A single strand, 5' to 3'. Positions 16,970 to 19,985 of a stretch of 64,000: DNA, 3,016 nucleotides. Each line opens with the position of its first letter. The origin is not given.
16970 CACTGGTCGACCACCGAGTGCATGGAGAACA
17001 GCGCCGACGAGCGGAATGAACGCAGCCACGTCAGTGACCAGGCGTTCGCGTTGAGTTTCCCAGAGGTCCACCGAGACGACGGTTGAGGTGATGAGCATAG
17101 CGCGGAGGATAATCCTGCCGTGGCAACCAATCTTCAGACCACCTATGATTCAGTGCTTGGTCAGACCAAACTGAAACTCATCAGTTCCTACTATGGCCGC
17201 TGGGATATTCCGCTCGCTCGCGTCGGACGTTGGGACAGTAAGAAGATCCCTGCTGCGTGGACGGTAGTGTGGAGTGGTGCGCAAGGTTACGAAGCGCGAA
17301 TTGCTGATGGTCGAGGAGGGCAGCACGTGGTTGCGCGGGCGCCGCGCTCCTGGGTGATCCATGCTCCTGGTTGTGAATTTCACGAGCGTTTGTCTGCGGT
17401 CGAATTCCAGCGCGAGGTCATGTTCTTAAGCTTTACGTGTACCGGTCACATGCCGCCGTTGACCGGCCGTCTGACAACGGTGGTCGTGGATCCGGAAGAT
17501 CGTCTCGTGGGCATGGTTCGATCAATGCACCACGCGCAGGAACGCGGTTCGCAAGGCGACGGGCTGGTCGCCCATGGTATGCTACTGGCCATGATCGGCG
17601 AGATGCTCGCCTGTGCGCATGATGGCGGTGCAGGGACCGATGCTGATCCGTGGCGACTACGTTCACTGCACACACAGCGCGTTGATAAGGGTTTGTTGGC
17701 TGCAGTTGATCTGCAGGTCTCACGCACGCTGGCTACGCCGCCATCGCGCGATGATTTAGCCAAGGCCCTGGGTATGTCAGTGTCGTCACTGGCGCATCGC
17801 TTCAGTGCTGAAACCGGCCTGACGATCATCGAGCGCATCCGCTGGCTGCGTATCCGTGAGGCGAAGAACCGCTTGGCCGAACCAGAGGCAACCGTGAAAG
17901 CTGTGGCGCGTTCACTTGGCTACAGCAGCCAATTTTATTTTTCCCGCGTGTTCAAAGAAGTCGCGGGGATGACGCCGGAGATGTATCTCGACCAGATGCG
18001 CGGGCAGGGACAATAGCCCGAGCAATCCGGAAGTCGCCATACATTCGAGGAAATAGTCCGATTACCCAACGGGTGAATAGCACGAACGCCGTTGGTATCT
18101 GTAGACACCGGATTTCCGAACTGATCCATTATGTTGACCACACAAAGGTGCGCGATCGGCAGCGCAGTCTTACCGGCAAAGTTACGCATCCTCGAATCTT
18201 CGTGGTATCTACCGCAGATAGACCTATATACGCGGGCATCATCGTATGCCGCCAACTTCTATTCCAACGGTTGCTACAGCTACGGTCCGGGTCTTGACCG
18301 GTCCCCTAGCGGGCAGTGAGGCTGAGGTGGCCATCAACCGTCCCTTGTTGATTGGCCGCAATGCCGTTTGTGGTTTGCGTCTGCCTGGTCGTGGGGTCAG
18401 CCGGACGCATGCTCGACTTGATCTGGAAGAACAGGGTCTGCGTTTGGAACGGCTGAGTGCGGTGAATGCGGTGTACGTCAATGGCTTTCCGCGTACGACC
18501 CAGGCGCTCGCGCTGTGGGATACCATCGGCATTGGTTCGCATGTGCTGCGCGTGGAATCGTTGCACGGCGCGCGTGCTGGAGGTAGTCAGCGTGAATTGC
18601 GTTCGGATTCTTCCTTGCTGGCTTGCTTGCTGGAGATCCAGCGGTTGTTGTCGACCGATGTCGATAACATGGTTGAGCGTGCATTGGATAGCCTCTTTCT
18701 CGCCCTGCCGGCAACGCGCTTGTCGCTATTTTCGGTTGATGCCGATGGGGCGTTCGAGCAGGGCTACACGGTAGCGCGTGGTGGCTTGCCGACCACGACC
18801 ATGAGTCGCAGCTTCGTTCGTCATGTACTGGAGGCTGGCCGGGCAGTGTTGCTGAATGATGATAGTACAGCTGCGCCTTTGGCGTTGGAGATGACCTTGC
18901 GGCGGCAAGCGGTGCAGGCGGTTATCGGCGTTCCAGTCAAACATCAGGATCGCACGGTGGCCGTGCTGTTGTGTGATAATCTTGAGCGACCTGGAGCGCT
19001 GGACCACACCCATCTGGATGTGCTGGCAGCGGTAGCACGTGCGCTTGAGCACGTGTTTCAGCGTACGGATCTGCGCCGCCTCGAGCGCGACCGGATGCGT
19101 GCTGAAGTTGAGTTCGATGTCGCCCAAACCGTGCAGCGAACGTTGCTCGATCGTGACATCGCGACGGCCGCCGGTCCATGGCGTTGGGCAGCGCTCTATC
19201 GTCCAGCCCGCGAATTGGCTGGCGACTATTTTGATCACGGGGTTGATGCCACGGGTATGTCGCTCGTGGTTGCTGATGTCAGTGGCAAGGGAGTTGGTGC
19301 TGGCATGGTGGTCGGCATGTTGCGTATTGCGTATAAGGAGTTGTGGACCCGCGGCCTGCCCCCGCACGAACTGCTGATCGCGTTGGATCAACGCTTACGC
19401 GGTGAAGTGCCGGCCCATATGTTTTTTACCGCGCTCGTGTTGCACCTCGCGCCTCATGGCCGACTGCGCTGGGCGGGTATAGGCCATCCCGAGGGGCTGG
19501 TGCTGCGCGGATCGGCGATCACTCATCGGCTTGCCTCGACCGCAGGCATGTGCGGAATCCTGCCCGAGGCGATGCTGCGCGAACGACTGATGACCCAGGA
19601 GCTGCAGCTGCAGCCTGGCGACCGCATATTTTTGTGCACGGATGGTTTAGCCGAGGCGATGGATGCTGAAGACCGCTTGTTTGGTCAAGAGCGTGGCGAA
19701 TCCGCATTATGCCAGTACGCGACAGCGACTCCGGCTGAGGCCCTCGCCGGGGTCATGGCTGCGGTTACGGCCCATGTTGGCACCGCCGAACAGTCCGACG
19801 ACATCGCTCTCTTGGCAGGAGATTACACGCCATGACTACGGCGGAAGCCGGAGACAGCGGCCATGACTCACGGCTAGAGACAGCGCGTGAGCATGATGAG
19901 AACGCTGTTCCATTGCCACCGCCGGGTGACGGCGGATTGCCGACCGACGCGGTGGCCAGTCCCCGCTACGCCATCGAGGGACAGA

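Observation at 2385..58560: Long hairpin elements with tandem-oligomer arms fill nearly every intergenic gap, usually starting just after stop codons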

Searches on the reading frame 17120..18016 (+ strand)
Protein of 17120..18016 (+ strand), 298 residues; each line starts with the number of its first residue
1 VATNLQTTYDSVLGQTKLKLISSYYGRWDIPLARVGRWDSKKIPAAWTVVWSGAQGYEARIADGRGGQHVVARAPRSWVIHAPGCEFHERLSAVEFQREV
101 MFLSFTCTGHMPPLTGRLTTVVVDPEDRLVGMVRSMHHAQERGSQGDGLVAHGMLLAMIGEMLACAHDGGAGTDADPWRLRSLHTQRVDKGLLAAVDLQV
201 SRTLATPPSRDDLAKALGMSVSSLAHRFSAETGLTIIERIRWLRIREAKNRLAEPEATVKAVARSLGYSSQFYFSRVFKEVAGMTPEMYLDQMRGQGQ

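Call 16: search_protein_families(library=pfam, proteins=[window:17120-18016:+])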
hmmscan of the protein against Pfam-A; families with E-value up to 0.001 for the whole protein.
window:17120-18016:+ (298 aa): 2 families
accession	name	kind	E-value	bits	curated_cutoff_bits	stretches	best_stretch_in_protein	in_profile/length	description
PF12833.13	HTH_18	-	3.7e-22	78.9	33.6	1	213-291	1-79/80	Helix-turn-helix domain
PF00165.29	HTH_AraC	-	1.7e-14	54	26.6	1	258-286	10-37/42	Bacterial regulatory helix-turn-helix proteins, AraC family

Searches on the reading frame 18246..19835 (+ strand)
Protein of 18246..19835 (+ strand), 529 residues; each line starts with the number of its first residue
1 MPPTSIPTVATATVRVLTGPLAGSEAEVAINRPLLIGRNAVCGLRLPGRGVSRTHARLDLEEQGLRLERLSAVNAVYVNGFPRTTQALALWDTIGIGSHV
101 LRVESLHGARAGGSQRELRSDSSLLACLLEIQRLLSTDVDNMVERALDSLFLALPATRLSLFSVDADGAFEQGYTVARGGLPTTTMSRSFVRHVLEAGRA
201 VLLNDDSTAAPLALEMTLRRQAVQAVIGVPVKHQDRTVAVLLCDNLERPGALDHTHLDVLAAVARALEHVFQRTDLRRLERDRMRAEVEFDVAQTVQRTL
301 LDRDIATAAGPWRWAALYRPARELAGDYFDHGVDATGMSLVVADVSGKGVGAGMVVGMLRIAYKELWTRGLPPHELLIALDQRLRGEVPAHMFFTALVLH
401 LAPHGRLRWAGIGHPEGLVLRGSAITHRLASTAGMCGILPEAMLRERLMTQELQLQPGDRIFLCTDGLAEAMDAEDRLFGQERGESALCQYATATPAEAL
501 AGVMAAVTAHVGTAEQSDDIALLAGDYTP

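Call 16: search_protein_families(library=pfam, proteins=[window:18246-19835:+])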
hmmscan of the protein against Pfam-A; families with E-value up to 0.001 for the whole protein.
window:18246-19835:+ (529 aa): 5 families
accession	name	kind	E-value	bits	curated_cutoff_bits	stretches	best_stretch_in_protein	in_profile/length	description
PF07228.17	SpoIIE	-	4.1e-40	138.2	25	1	336-524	3-188/192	Stage II sporulation protein E (SpoIIE)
PF16697.10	Yop-YscD_cpl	-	1.2e-10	42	33.2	1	15-104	1-91/94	Inner membrane component of T3SS, cytoplasmic domain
PF01590.32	GAF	-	1e-09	39.5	22.4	1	139-267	2-129/133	GAF domain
PF13185.12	GAF_2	-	8.1e-09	36.2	28.6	1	137-267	2-131/136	GAF domain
PF00498.31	FHA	-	3.3e-08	34.3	20.7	1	35-96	2-66/67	FHA domain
